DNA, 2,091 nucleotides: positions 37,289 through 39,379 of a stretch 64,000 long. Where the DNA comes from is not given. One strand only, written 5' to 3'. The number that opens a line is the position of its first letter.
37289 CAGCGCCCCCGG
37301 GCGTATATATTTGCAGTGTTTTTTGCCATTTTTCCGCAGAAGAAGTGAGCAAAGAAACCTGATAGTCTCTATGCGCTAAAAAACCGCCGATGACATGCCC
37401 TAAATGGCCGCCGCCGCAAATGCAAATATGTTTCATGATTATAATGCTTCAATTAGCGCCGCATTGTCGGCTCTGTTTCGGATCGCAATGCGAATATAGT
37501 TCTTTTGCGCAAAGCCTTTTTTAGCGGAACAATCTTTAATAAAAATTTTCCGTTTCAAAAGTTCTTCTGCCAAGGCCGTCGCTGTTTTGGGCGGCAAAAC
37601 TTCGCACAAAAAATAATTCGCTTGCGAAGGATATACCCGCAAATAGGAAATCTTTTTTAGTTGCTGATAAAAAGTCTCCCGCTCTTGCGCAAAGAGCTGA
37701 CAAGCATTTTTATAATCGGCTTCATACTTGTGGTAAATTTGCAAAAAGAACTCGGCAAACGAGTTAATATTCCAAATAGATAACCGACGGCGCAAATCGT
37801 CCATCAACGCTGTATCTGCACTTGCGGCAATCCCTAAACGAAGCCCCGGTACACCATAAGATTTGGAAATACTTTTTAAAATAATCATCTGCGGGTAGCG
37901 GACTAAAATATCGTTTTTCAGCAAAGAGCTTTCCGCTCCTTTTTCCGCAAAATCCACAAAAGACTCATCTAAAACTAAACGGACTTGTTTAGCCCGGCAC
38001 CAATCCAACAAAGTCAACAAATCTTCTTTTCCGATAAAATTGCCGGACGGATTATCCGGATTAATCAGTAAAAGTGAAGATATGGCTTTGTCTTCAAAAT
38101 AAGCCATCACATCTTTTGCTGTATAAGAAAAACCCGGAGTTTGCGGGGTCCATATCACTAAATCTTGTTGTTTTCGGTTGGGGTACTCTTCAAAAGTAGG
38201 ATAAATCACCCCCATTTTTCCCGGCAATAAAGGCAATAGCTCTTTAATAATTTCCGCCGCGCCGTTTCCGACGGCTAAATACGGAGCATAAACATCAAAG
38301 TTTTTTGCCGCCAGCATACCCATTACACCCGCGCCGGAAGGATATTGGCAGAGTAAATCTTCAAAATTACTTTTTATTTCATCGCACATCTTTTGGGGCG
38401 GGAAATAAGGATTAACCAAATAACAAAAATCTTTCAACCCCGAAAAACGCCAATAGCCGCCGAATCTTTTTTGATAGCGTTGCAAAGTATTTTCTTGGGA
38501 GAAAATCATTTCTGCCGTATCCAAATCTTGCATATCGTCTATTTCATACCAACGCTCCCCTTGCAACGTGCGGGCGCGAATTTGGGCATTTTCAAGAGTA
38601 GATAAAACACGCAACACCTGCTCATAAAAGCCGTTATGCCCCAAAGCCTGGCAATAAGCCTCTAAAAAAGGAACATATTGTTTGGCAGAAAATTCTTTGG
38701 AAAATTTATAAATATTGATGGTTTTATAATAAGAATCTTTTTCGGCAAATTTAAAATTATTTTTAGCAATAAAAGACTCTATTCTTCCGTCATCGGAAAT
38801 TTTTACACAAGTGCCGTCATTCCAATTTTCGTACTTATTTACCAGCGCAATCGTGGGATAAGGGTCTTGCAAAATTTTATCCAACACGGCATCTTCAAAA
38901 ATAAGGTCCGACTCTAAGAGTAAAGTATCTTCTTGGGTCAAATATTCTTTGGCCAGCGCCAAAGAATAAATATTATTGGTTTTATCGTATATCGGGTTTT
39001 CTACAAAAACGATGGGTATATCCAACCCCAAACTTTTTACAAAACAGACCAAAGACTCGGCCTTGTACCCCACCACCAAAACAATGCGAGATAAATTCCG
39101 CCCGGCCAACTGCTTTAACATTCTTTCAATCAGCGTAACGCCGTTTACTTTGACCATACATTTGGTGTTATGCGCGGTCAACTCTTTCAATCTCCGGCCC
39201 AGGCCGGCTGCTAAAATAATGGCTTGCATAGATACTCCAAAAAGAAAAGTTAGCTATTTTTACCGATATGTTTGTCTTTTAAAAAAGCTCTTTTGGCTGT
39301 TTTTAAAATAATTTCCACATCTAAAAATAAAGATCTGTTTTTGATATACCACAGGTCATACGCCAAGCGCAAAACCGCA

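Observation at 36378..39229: Candidate pathway for an opine-type phosphodiester decoration of a surface polysaccharide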

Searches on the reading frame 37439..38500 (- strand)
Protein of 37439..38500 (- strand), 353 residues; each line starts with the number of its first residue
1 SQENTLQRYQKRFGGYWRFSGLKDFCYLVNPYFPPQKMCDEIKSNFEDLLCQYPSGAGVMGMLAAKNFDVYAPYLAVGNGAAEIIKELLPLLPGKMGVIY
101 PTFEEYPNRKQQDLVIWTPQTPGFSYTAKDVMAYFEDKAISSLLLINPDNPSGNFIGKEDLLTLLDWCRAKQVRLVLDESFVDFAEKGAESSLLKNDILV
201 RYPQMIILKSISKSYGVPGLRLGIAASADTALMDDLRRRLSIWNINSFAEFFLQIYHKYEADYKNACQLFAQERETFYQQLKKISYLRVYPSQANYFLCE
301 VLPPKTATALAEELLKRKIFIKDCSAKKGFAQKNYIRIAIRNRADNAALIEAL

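Call 54: search_solved_structures(query=window:37439-38500:-, max_evalue=1e-10, show_alignments=4)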
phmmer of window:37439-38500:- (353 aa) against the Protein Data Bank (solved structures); distinct sequences matched with E-value up to 1e-10: 11.
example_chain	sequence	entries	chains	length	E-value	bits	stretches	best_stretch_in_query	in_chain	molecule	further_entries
6oux_A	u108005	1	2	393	2.1e-37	132.8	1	24-353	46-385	Threonine phosphate decarboxylase-like enzyme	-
1lc5_A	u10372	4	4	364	1.4e-32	116.9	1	22-353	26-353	L-Threonine-O-3-Phosphate Decarboxylase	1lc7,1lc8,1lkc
3ftb_A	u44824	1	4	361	4.1e-30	108.8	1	19-353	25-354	Histidinol-phosphate aminotransferase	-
8bj1_A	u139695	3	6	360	1.2e-25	94.1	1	30-341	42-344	histidinol-phosphate aminotransferase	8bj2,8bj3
8bj4_A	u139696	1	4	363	1.2e-25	94.1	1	30-341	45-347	histidinol-phosphate aminotransferase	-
3fkd_A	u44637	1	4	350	4.6e-16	62.6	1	51-353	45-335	L-threonine-O-3-phosphate decarboxylase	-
3euc_A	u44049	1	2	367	8.6e-15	58.4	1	21-352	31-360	Histidinol-phosphate aminotransferase 2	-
3hdo_A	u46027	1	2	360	2.1e-14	57.1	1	49-326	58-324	Histidinol-phosphate aminotransferase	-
1fg3_A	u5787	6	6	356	1.3e-13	54.5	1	74-353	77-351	HISTIDINOL PHOSPHATE AMINOTRANSFERASE | HISTIDINOL-PHOSPHATE AMINOTRANSFERASE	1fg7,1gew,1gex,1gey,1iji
7szp_A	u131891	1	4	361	1.8e-12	50.8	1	73-353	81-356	Histidinol-phosphate aminotransferase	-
3ffh_A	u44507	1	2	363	2.8e-11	46.9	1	137-351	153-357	Histidinol-phosphate aminotransferase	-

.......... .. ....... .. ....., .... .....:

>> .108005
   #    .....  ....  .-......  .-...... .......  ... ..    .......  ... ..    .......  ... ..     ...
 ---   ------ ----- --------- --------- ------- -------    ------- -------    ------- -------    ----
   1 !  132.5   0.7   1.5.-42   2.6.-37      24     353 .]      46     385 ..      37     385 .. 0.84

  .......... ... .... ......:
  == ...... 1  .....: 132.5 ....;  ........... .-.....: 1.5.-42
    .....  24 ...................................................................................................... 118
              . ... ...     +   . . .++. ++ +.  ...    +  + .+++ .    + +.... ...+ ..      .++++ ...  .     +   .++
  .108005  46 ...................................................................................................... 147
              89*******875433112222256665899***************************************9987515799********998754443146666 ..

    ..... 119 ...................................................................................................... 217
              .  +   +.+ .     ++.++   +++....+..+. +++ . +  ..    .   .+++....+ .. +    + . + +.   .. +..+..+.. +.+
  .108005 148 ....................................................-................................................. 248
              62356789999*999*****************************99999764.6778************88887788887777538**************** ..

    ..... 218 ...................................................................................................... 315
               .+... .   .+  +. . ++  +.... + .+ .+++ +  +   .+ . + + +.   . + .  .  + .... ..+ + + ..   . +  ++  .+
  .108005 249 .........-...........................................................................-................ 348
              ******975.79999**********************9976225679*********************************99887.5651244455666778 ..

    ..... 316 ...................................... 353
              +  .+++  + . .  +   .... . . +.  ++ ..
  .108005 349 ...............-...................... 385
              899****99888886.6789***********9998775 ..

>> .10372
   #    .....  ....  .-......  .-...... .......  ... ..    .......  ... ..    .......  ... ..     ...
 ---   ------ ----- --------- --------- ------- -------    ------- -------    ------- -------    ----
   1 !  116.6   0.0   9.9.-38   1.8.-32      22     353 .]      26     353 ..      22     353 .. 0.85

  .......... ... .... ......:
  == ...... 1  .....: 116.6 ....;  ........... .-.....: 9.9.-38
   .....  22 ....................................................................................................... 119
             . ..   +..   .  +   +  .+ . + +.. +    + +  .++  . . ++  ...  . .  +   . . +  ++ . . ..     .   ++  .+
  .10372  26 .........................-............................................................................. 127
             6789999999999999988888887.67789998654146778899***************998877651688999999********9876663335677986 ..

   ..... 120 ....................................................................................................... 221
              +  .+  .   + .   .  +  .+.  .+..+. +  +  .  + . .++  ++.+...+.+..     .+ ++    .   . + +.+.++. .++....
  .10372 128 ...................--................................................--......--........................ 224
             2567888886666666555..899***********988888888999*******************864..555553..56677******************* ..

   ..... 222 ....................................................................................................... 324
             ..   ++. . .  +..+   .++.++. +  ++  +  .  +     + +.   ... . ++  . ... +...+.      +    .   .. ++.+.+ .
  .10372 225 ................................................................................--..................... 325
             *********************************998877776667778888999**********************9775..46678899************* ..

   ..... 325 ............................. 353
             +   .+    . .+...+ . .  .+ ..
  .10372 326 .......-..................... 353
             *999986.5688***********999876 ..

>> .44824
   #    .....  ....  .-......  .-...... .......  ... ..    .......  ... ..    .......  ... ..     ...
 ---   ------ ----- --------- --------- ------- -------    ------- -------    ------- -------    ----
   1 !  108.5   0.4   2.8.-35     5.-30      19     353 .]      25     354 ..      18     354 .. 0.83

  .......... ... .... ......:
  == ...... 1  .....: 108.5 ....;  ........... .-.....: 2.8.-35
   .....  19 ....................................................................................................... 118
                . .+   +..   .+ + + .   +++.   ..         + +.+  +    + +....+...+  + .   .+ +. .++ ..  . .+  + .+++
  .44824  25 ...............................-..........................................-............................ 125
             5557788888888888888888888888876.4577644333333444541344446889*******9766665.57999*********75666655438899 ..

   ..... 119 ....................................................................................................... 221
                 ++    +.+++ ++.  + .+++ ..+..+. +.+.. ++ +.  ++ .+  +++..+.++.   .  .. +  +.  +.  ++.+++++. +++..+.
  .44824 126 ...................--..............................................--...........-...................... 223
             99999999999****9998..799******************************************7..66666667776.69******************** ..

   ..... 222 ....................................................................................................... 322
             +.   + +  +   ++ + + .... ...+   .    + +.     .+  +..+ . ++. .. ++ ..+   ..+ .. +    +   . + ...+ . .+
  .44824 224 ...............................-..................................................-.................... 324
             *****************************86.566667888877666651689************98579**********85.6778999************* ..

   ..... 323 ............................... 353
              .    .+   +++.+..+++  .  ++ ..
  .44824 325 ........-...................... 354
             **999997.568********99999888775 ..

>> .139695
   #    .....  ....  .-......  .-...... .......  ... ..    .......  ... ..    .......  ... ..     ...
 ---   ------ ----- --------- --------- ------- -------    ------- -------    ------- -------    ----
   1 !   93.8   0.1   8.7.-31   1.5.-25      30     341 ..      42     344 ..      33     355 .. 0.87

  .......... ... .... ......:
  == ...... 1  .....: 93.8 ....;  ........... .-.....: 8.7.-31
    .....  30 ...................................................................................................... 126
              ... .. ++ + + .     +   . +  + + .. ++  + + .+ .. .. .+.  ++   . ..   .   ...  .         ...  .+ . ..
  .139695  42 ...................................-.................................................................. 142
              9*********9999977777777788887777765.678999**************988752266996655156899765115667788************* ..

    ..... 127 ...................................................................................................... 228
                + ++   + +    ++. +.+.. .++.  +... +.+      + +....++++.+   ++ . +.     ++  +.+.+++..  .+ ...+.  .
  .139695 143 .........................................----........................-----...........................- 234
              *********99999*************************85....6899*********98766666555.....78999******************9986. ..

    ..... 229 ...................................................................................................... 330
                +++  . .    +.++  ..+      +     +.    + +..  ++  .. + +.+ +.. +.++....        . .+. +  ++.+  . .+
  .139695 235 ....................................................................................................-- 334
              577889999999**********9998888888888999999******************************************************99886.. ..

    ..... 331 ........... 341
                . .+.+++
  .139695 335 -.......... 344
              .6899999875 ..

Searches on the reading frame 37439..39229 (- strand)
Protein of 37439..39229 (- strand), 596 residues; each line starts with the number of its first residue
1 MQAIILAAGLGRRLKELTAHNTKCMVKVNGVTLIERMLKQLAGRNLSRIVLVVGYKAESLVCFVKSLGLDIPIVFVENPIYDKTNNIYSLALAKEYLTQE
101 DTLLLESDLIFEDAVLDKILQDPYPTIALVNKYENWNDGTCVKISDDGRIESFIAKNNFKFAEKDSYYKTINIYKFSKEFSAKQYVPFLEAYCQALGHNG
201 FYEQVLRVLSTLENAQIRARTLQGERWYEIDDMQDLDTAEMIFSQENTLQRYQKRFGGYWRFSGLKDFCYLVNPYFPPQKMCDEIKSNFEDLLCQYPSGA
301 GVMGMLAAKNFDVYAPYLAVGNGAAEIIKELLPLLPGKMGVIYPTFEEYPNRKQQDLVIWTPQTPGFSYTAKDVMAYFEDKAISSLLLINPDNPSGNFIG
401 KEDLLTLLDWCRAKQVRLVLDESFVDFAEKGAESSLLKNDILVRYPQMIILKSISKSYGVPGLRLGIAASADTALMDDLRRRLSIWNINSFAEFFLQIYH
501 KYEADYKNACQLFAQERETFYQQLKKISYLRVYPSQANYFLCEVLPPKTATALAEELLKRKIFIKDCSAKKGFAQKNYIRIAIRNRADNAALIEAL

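Call 3: search_protein_families(library=pfam, proteins=[window:37439-39229:-])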
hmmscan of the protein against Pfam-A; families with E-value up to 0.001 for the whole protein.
window:37439-39229:- (596 aa): 4 families
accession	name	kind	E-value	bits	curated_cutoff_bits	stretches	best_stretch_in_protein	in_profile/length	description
PF00155.27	Aminotran_1_2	-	7.4e-29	101.5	19.7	1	365-596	124-361/361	Aminotransferase class I and II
PF12804.13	NTP_transf_3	-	6.3e-11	43.2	27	1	3-122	1-110/160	MobA-like NTP transferase domain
PF00483.29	NTP_transferase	-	9.8e-10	38.8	21.2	1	3-184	2-188/245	Nucleotidyl transferase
PF01128.25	IspD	-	0.00047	20.4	27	1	1-56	1-54/221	2-C-methyl-D-erythritol 4-phosphate cytidylyltransferase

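Call 4: search_protein_families(library=ncbifam, proteins=[window:37439-39229:-])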
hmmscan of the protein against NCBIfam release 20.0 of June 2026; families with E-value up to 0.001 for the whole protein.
window:37439-39229:- (596 aa): 82 families (the best 25 are shown)
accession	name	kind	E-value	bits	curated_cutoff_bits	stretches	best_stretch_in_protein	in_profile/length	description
TIGR01140.1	L_thr_O3P_dcar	equivalog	4.8e-52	177.1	290.55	1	261-596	15-330/331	threonine-phosphate decarboxylase CobD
TIGR01141.1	hisC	equivalog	5.2e-42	144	276.55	1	273-596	30-346/349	histidinol-phosphate transaminase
NF006225.0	PRK08354.1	equivalog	4.7e-30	105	288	1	252-596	4-312/318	putative aminotransferase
NF003496.0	PRK05166.1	equivalog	1.1e-28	100.1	540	1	273-596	46-366/373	histidinol-phosphate transaminase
NF005021.0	PRK06425.1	equivalog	1.1e-26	93.8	353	1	286-596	42-327/335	histidinol-phosphate aminotransferase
NF005915.1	PRK07908.1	equivalog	1e-25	90.8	360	1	263-596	12-331/332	Rv2231c family histidinol phosphate aminotransferase CobC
NF002878.0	PRK03321.1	subfamily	2.9e-21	75.6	374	1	294-595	52-344/352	histidinol-phosphate transaminase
TIGR03992.1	Arch_glmU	subfamily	3.7e-21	75.5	292.1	1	1-180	1-172/393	bifunctional sugar-1-phosphate nucleotidylyltransferase/acetyltransferase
NF002877.0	PRK03317.1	equivalog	1.4e-20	73.5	409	1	312-595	90-362/374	histidinol-phosphate transaminase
NF041135.1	IPPtranDIPPsyn_Thcocales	equivalog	7.5e-19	68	580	1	1-242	1-216/419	bifunctional L-myo-inositol-1-phosphate cytidylyltransferase/CDP-L-myo-inositol myo-inositolphosphotransferase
NF053748.1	bifunc_CobBC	exception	2.3e-18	66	950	1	263-596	480-796/797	bifunctional hydrogenobyrinic acid a,c-diamide synthase/histidinol phosphate aminotransferase CobBC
NF041313.1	UDPGP_AglF_Halo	equivalog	8.3e-17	61.4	400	1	1-157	1-159/234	UTP--glucose-1-phosphate uridylyltransferase AglF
NF002726.0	PRK02610.1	equivalog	8.4e-17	61.1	391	1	311-565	87-342/374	histidinol-phosphate transaminase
NF006580.0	PRK09105.1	subfamily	6e-16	58.3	444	1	344-566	130-341/375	pyridoxal phosphate-dependent aminotransferase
NF005744.0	PRK07568.1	subfamily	7.9e-15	54.5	389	1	361-559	141-340/398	pyridoxal phosphate-dependent aminotransferase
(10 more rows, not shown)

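Call 6: search_solved_structures(query=window:37439-39229:-, max_evalue=0.00001)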
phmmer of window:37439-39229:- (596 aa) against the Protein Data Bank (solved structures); distinct sequences matched with E-value up to 0.00001: 27.
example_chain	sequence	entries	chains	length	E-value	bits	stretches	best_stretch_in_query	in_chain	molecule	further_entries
6oux_A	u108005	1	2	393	5.2e-37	131.3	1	267-596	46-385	Threonine phosphate decarboxylase-like enzyme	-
1lc5_A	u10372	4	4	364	3.4e-32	115.4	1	265-596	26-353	L-Threonine-O-3-Phosphate Decarboxylase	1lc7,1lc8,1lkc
3ftb_A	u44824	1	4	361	9.5e-30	107.3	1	262-596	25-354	Histidinol-phosphate aminotransferase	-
8bj1_A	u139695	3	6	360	2.7e-25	92.6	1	273-584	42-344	histidinol-phosphate aminotransferase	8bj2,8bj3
8bj4_A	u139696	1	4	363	2.7e-25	92.6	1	273-584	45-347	histidinol-phosphate aminotransferase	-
3fkd_A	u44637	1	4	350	9.9e-16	61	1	294-596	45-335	L-threonine-O-3-phosphate decarboxylase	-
3euc_A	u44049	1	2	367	1.7e-14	56.9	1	264-595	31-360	Histidinol-phosphate aminotransferase 2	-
3hdo_A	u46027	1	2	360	4.2e-14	55.6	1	292-569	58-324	Histidinol-phosphate aminotransferase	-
1fg3_A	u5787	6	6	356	2.8e-13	52.9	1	317-596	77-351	HISTIDINOL PHOSPHATE AMINOTRANSFERASE | HISTIDINOL-PHOSPHATE AMINOTRANSFERASE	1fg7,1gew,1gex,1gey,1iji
1jyk_A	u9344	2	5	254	4.2e-13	52.3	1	2-247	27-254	CTP:phosphocholine Cytidylyltransferase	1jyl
7szp_A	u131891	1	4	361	3.7e-12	49.2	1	316-596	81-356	Histidinol-phosphate aminotransferase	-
6pd1_A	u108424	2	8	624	1.3e-11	47.5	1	2-239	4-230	Nucleotidyl transferase/aminotransferase, class V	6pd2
3ffh_A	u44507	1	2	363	5.6e-11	45.3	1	380-594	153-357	Histidinol-phosphate aminotransferase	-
9t0w_A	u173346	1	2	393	5e-10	42.2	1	303-567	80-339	Histidinol-phosphate aminotransferase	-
4r8d_A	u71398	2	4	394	5.1e-10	42.2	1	303-567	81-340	Histidinol-phosphate aminotransferase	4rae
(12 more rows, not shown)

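Call 9: find_homologous_proteins(query=window:37439-39229:-)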
Query window:37439-39229:- (596 aa): 8000 proteins with E <= 0.001 among 8000 candidates; the best 120 are listed.
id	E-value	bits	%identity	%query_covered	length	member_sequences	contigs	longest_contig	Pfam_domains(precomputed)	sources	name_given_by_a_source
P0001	0.0e+0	1345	99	100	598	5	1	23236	PF00483.30,PF00155.28,PF12804.14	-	-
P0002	0.0e+0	1221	90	100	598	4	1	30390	PF00483.30,PF00155.28,PF12804.14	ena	-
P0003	1.3e-246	838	61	100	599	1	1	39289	PF00483.30,PF00155.28,PF12804.14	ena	-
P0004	9.7e-244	829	60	100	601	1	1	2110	PF00483.30,PF00155.28,PF12804.14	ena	-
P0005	1.2e-243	828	61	100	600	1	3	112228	PF00483.30,PF00155.28,PF20202.5,PF12804.14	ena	-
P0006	2.0e-243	828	60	100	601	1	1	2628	PF00483.30,PF00155.28,PF12804.14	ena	-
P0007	2.7e-243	827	60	100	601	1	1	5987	PF00483.30,PF00155.28,PF12804.14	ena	-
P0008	3.9e-243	827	60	100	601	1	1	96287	PF00483.30,PF00155.28,PF12804.14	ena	-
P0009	4.2e-242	823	60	100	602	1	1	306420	PF00483.30,PF00155.28,PF12804.14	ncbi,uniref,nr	ncbi:aminotransferase class I/II-fold pyridoxal phosphate-dependent enzyme [Bacteroides sp. 224]|uni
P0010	9.0e-242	822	60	100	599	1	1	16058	PF00483.30,PF00155.28,PF01128.26,PF20202.5,PF12804.14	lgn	-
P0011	3.0e-241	821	61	100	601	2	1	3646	PF00483.30,PF00155.28,PF12804.14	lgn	-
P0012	1.8e-240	818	60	100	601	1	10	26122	PF00483.30,PF00155.28,PF12804.14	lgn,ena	-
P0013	1.9e-240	818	59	100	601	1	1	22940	PF00483.30,PF00155.28,PF12804.14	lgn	-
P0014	2.9e-240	817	60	100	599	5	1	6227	PF00483.30,PF00155.28,PF12804.14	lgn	-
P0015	6.1e-240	816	60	100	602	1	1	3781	PF00483.30,PF00155.28,PF12804.14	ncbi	-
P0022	3.0e-238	811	59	100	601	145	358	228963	PF00483.30,PF00155.28,PF12804.14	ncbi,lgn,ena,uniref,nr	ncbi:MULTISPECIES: aminotransferase class I/II-fold pyridoxal phosphate-dependent enzyme [Bacteroida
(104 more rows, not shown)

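Call 10: find_encoding_contigs(protein=P0022, flank=10000, max_places=6)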
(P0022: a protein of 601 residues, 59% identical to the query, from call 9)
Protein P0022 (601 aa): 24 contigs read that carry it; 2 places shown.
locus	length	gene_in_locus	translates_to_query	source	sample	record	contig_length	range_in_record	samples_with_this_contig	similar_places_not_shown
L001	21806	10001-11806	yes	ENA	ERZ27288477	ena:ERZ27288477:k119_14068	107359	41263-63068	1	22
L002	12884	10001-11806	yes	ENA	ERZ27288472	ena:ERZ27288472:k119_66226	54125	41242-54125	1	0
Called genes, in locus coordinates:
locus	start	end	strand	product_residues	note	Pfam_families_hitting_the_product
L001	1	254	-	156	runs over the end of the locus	-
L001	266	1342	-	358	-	PF04055:Radical_SAM, PF13186:SPASM (weak)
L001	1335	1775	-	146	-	-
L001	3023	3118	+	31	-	-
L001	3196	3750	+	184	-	-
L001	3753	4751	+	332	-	PF13650:Asp_protease_2, PF13975:gag-asp_proteas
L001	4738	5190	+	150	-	-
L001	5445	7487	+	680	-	PF00133:tRNA-synt_1, PF09334:tRNA-synt_1g, PF08264:Anticodon_1, PF19303:Anticodon_3, PF01588:tRNA_bind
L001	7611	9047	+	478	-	PF01943:Polysacc_synt, PF13440:Polysacc_synt_3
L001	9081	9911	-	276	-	PF19745:FUT8_N_cat (weak)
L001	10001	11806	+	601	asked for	PF00483:NTP_transferase, PF12804:NTP_transf_3, PF00155:Aminotran_1_2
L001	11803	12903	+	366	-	PF02558:ApbA (faint), PF02317:Octopine_DH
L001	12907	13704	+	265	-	PF04991:LicD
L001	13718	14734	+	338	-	-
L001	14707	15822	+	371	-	PF13692:Glyco_trans_1_4 (weak), PF00534:Glycos_transf_1, PF13524:Glyco_trans_1_2 (faint)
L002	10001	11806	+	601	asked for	PF00483:NTP_transferase, PF12804:NTP_transf_3, PF00155:Aminotran_1_2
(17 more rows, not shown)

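Call 93: find_encoding_contigs(protein=P0002, flank=10000, max_places=3)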
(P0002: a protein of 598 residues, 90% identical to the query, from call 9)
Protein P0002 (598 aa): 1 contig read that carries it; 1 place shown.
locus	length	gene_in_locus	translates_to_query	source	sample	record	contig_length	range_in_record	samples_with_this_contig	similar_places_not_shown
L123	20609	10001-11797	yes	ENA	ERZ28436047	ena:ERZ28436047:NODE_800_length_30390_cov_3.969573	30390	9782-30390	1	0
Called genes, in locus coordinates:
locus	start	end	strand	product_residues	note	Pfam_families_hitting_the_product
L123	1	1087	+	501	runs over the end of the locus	PF01943:Polysacc_synt, PF13440:Polysacc_synt_3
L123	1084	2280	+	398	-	PF00037:Fer4 (faint), PF12837:Fer4_6 (faint), PF12838:Fer4_7, PF13183:Fer4_8 (faint), PF13187:Fer4_9 (weak), PF14697:Fer4_21 (weak), PF12797:Fer4_2 (weak), PF04432:FrhB_FdhB_C, +2 more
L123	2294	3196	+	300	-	PF04991:LicD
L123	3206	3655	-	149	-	PF01451:LMWPc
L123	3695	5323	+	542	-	PF04932:Wzy_C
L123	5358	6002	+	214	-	PF02563:Poly_export, PF10531:SLBB, PF22461:SLBB_2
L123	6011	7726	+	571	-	PF02706:Wzz, PF13807:GNVR, PF01656:CbiA (weak)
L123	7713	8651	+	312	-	PF01073:3Beta_HSD, PF01370:Epimerase, PF02719:Polysacc_synt_2, PF04321:RmlD_sub_bind, PF05368:NmrA (weak), PF07993:NAD_binding_4, PF16363:GDP_Man_Dehyd, PF13460:NAD_binding_10, +2 more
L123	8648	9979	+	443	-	PF02397:Bac_transf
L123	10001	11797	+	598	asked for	PF00483:NTP_transferase, PF12804:NTP_transf_3, PF00155:Aminotran_1_2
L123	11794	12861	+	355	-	PF02558:ApbA (weak), PF02317:Octopine_DH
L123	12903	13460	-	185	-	-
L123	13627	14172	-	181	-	-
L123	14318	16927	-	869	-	PF01411:tRNA-synt_2c, PF07973:tRNA_SAD, PF02272:DHHA1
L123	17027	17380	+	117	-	-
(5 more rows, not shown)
